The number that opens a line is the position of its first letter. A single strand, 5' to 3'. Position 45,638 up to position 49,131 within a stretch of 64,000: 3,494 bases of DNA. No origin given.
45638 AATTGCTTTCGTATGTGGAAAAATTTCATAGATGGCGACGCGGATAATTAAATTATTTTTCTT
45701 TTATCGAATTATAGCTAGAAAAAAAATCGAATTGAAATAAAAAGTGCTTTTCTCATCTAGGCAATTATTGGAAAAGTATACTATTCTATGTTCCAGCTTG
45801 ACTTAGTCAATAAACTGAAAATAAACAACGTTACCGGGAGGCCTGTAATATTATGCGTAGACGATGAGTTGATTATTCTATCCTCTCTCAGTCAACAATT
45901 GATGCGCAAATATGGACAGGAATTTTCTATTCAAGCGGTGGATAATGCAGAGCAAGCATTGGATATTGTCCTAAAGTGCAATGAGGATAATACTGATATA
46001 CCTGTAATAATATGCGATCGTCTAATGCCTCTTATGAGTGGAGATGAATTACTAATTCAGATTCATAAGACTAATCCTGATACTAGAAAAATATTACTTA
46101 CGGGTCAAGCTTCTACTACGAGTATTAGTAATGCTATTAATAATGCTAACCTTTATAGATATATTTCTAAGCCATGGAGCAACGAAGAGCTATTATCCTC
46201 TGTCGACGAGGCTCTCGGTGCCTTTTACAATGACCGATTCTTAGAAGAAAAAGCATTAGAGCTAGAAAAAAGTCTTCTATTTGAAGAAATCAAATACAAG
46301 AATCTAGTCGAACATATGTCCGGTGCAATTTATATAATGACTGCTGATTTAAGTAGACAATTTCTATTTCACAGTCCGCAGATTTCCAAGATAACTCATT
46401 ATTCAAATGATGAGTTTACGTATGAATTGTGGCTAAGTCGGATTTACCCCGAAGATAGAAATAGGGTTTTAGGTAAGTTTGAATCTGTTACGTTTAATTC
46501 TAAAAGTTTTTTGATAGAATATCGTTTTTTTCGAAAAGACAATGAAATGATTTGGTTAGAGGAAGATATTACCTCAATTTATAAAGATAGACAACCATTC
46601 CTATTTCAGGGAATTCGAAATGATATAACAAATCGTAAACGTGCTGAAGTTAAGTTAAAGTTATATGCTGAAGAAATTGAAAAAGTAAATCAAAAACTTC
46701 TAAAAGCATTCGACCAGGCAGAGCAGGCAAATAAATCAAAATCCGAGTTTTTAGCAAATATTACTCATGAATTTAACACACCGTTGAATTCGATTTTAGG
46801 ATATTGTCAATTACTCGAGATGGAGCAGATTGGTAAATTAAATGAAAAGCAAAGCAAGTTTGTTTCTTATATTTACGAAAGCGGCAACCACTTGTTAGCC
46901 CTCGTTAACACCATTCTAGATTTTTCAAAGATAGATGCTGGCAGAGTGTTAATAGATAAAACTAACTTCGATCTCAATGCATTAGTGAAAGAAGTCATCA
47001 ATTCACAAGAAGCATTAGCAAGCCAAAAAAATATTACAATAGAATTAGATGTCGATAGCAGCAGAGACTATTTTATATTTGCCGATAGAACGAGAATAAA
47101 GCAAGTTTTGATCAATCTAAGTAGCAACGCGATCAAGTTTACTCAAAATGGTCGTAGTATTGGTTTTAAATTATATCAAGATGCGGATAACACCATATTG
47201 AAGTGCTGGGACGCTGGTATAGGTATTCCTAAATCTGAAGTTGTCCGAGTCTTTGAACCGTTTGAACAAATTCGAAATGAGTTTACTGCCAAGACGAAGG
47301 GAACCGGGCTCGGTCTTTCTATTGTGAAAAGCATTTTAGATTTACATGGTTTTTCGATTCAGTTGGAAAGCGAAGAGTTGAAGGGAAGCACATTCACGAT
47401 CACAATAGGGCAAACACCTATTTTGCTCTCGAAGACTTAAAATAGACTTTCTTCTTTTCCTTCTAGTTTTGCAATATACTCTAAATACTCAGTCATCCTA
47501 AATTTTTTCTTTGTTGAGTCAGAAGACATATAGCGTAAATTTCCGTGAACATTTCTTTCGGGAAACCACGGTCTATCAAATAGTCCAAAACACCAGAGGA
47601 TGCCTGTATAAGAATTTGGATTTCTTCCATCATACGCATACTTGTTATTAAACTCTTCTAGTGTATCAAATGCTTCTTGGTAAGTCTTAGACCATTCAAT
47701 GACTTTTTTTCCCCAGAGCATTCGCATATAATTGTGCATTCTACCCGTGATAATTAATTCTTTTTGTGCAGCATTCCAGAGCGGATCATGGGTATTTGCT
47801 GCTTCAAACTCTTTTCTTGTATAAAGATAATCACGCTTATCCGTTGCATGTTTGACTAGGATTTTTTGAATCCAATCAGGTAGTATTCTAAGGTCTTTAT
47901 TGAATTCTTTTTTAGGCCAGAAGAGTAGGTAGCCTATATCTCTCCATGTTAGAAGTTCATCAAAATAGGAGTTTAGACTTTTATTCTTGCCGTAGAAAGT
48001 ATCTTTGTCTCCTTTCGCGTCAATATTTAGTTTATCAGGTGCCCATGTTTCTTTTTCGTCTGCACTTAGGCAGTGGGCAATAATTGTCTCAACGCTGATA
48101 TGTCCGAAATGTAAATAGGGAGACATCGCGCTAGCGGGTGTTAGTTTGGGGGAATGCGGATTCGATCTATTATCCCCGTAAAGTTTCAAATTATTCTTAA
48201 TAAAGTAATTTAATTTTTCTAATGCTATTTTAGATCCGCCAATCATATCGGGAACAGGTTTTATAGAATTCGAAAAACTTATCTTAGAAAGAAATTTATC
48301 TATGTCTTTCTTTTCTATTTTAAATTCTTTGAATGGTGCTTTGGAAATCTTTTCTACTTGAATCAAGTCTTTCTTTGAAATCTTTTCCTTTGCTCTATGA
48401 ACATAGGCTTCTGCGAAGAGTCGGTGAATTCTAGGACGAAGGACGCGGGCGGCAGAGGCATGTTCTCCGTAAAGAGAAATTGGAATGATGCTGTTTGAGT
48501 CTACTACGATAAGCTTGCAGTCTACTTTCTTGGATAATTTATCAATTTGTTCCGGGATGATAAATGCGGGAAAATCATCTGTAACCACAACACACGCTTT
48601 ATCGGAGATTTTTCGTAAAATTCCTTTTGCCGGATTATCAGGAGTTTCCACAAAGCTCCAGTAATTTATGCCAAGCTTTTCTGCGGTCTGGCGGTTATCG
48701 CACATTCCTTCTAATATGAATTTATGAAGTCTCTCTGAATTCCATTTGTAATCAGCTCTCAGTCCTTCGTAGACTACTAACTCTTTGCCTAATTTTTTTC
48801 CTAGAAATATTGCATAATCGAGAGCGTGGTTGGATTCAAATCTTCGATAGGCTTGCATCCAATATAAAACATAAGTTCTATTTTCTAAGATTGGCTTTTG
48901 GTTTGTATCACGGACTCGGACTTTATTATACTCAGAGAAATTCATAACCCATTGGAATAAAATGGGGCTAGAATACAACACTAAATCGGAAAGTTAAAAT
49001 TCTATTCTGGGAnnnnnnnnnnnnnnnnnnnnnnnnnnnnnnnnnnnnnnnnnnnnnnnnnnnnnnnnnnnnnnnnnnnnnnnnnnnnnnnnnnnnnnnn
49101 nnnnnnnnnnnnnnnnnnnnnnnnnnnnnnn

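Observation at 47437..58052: Second Che-like cluster with an adenylate-cyclase response regulator as output and a class II photolyase at its 3' end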

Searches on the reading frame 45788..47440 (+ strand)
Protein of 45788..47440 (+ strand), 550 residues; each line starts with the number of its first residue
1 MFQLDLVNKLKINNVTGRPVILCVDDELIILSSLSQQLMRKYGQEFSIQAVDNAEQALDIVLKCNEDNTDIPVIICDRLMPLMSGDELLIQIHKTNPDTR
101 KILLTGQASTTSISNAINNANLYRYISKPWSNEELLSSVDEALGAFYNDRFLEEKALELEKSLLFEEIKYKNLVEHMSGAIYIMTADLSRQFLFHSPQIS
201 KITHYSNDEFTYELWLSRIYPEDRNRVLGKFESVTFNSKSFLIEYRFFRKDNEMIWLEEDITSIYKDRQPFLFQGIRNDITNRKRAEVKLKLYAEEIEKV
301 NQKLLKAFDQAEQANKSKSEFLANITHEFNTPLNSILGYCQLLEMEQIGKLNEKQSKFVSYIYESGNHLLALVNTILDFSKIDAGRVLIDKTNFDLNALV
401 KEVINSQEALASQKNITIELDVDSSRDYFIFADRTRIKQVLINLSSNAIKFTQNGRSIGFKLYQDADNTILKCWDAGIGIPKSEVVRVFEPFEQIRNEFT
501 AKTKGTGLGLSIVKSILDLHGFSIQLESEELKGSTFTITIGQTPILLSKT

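Call 3: search_protein_families(library=pfam, proteins=[window:45788-47440:+])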
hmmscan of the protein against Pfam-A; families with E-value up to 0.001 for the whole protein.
window:45788-47440:+ (550 aa): 4 families
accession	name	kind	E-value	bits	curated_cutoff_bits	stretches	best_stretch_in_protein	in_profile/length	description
PF02518.31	HATPase_c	-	7e-25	88.1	26.4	1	433-540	2-107/111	Histidine kinase-, DNA gyrase B-, and HSP90-like ATPase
PF00512.31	HisKA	-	1.2e-22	80.1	26.9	1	317-385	1-66/66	His Kinase A (phospho-acceptor) domain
PF00072.30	Response_reg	-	1.1e-16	61.4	30.2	1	21-139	1-110/111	Response regulator receiver domain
PF08447.18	PAS_3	-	5.4e-15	55.9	25.6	1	193-276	2-88/89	PAS fold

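Call 6: search_protein_families(library=ncbifam, proteins=[window:45788-47440:+])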
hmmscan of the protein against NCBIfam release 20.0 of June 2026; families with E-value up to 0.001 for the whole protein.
window:45788-47440:+ (550 aa): 105 families (the best 25 are shown)
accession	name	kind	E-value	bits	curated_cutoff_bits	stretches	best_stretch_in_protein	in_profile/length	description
TIGR02956.1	TMAO_torS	equivalog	2.2e-66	224.6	676.5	1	304-540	450-680/967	TMAO reductase system sensor histidine kinase/response regulator TorS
NF047874.1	MASE3_PAS_HK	subfamily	1.2e-64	219.2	560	1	154-540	251-623/655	MASE3 domain-containing sensor histidine kinase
NF038297.2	hybrid_HK_HrmK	equivalog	2.6e-60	204.7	725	1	294-543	211-458/607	hybrid histidine kinase/response regulator HrmK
NF041947.1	LuxQ_Vibrio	equivalog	5.7e-60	203.1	1200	1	306-540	460-694/843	quorum-sensing autoinducer 2 sensor kinase/phosphatase LuxQ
NF046044.1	PnpS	equivalog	6.3e-54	183.5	400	1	280-540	131-389/390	two-component system histidine kinase PnpS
NF008318.0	PRK11107.1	equivalog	9.3e-54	182.8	890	1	293-540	268-516/920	two-component sensor histidine kinase BarA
TIGR02966.1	phoR_proteo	equivalog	2.1e-51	174.9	334.2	1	285-540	84-333/333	phosphate regulon sensor histidine kinase PhoR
NF011874.0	PRK15347.1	equivalog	1.2e-49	169.2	852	1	298-540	378-612/921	two component system sensor kinase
NF008099.0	PRK10841.1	equivalog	1.2e-48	165.6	920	1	301-540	453-688/949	two-component system sensor histidine kinase RcsC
NF033092.0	HK_WalK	equivalog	7.9e-48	163.4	725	1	309-540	363-592/594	cell wall metabolism sensor histidine kinase WalK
NF008302.0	PRK11091.1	equivalog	9.3e-48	163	838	1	307-541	272-504/779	aerobic respiration two-component sensor histidine kinase ArcB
NF045901.1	HisKinLetSLeg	equivalog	2e-45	155.2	1650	1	293-540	268-516/906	two-component system sensor histidine kinase LetS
NF041832.1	near_NosP_CTERM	subfamily_domain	3e-44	151.6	400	1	312-541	1-224/370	NahK/ErcS family hybrid sensor histidine kinase/response regulator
NF047465.1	hybrid_HK_LvrA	exception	3.9e-42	144.2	1200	2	286-541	170-421/819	hybrid histidine kinase/response regulator LvrA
NF045595.1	HK_scytonemin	equivalog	2.2e-41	142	865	1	160-540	274-633/637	scytonemin biosynthesis sensor histidine kinase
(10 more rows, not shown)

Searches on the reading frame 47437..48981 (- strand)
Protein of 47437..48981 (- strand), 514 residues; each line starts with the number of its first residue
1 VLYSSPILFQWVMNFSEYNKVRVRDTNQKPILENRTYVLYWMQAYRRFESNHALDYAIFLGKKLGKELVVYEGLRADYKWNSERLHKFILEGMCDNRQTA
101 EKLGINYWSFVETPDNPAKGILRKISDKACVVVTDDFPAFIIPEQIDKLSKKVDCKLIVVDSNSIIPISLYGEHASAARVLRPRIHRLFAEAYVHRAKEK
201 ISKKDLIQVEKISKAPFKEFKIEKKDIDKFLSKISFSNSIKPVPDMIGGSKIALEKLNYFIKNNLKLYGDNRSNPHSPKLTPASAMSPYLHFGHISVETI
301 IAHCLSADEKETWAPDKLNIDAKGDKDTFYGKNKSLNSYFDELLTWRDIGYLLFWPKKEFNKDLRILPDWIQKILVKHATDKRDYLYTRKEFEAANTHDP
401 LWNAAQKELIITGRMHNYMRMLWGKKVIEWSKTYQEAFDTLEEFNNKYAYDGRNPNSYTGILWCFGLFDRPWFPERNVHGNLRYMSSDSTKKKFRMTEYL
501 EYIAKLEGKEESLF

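Call 3: search_protein_families(library=pfam, proteins=[window:47437-48981:-])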
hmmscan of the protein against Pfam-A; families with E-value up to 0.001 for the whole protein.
window:47437-48981:- (514 aa): 1 family
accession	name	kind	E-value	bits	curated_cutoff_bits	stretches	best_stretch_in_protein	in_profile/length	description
PF00875.24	DNA_photolyase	-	9.1e-05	22.9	26.6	1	38-193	1-157/164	DNA photolyase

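Call 6: search_protein_families(library=ncbifam, proteins=[window:47437-48981:-])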
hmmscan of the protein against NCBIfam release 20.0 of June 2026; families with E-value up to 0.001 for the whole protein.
window:47437-48981:- (514 aa): 5 families
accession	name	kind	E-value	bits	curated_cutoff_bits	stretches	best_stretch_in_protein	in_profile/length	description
TIGR00591.1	phr2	superfamily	7.5e-97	325.5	550.05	2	332-502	283-452/453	deoxyribodipyrimidine photo-lyase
TIGR02765.1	crypto_DASH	subfamily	6.6e-10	38.4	317.05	1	201-420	163-354/431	DASH family cryptochrome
NF007955.0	PRK10674.1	equivalog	3.6e-05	22.9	506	1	246-423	201-348/472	deoxyribodipyrimidine photo-lyase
TIGR03556.1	photolyase_8HDF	exception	4.7e-05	22.5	884.6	0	248-309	206-264/471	deoxyribodipyrimidine photo-lyase, 8-HDF type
TIGR02766.1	crypt_chrom_pln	subfamily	6e-05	22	603.85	1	251-422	209-355/480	cryptochrome photoreceptor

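Call 9: search_solved_structures(query=window:47437-48981:-, show_alignments=1)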
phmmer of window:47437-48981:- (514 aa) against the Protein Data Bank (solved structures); distinct sequences matched with E-value up to 0.001: 6.
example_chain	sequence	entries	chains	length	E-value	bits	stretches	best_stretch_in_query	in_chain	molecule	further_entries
8oet_A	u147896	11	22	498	1.3e-56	195.7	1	38-507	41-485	Deoxyribodipyrimidine photo-lyase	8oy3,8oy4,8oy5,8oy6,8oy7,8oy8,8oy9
2xry_A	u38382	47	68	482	1.4e-55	192.3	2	336-503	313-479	DEOXYRIBODIPYRIMIDINE PHOTOLYASE | DNA photolyase | Deoxyribodipyrimidine photo-lyase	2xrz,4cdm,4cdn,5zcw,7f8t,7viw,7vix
5o8d_A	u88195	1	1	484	5.4e-55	190.4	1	37-503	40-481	Deoxyribodipyrimidine photolyase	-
5o86_A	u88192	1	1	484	2.2e-54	188.3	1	37-503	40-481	Deoxyribodipyrimidine photolyase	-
5o8e_A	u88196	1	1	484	2.2e-54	188.3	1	37-503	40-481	Deoxyribodipyrimidine photolyase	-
3umv_A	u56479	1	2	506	6.1e-50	173.7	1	39-510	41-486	Deoxyribodipyrimidine photo-lyase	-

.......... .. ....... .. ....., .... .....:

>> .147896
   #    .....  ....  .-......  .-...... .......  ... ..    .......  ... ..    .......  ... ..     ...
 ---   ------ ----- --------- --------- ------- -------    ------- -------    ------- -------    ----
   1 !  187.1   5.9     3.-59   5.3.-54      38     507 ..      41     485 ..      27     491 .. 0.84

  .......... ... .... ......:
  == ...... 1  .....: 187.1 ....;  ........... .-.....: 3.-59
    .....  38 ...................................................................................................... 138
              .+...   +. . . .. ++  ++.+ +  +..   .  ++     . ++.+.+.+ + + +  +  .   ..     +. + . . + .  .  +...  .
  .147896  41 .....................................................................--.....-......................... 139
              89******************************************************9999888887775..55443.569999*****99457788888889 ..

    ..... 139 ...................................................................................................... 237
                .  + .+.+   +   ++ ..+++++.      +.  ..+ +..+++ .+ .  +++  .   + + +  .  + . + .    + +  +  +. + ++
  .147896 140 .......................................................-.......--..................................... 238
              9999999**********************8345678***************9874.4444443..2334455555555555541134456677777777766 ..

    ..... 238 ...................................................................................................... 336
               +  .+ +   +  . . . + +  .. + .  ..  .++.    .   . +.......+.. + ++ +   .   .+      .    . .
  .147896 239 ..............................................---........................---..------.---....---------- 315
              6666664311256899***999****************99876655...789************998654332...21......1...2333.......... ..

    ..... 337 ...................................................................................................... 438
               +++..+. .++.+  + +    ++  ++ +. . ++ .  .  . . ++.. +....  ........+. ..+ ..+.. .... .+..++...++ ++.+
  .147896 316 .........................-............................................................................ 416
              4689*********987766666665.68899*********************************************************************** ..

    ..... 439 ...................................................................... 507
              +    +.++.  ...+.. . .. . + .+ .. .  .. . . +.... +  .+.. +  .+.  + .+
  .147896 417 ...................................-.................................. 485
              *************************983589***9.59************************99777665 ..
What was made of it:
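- On Class II CPD photolyase: All six solved-structure matches are photolyases that I recognise as class II, at E 1e-56 to 6e-50 (call 9).
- Closest known: Class II CPD photolyase of Methanosarcina mazei. Same: The Trp triad, the Asn near FAD and the active-site Trp are conserved (call 9).
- Checked: All six of its matches among solved structures (E <= 0.001) are deoxyribodipyrimidine photolyases, including 8oet, 2xry and 3umv at E 1e-56 to 6e-50 (call 9); I recognise these as class II enzymes.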

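Call 49: find_homologous_proteins(query=window:47437-48945:-, max_evalue=1e-30)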
Query window:47437-48945:- (502 aa): 7931 proteins with E <= 1e-30 among 8000 candidates; the best 120 are listed.
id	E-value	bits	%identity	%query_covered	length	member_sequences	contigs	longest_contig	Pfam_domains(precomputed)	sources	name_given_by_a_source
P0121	0.0e+0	1096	93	100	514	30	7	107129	-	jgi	jgi:deoxyribodipyrimidine photo-lyase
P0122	6.7e-297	1003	83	100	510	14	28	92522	-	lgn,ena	-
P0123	7.6e-295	997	82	100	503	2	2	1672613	-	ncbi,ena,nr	ncbi:MAG: deoxyribodipyrimidine photolyase [Leptospiraceae bacterium]|nr:deoxyribodipyrimidine photo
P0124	2.0e-294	995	82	100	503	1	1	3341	-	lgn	-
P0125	6.4e-294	993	82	100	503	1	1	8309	-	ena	-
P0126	1.1e-281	953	80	100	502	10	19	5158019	-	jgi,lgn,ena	jgi:deoxyribodipyrimidine photo-lyase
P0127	7.7e-279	944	79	100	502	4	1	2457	-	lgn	-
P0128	1.2e-266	904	77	100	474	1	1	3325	-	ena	-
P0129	9.9e-261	884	74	99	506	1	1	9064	-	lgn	-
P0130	3.2e-258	876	74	98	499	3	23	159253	-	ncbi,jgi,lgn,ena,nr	ncbi:MAG TPA: deoxyribodipyrimidine photolyase [Leptospiraceae bacterium]|nr:deoxyribodipyrimidine p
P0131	2.9e-233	793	67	100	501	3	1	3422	-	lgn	-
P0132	3.0e-222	757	63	100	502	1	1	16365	-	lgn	-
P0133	4.0e-211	720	63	99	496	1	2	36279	-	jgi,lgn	jgi:deoxyribodipyrimidine photo-lyase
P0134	9.4e-210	716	62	100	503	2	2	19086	-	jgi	jgi:deoxyribodipyrimidine photo-lyase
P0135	3.0e-203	694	61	100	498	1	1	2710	-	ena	-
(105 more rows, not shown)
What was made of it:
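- Orthologues occur across Leptospira, including L. interrogans and L. biflexa (call 49).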

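Call 51: find_encoding_contigs(protein=P0123, flank=8000, max_places=1)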
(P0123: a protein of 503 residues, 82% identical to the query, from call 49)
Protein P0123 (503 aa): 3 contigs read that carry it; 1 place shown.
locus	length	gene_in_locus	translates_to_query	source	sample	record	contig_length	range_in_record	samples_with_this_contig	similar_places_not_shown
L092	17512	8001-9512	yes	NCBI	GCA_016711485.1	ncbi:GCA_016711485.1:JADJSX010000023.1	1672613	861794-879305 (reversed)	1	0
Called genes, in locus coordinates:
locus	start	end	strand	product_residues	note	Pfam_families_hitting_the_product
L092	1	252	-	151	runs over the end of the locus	-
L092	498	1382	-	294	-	-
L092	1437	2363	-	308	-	PF05107:Cas_Cas7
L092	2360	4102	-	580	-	PF09709:Cas_Csd1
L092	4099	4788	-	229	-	PF09704:Cas_Cas5d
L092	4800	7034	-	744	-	PF04851:ResIII, PF00270:DEAD, PF00271:Helicase_C (weak), PF22590:Cas3-like_C_2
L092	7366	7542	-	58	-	PF18019:Cas3_HD (weak)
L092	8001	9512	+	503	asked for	-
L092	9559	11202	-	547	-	PF00072:Response_reg, PF08447:PAS_3, PF00512:HisKA, PF02518:HATPase_c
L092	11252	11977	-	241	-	PF04784:DUF547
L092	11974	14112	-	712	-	PF09335:VTT_dom, PF01134:GIDA (faint), PF03486:HI0933_like (faint), PF07992:Pyr_redox_2, PF13450:NAD_binding_8 (faint), PF13738:Pyr_redox_3, PF00070:Pyr_redox, PF02852:Pyr_redox_dim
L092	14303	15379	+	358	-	-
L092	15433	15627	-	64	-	-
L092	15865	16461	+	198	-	PF07600:DUF1564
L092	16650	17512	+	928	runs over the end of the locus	PF12729:4HB_MCP_1, PF00672:HAMP (weak), PF18947:HAMP_2, PF00015:MCPsignal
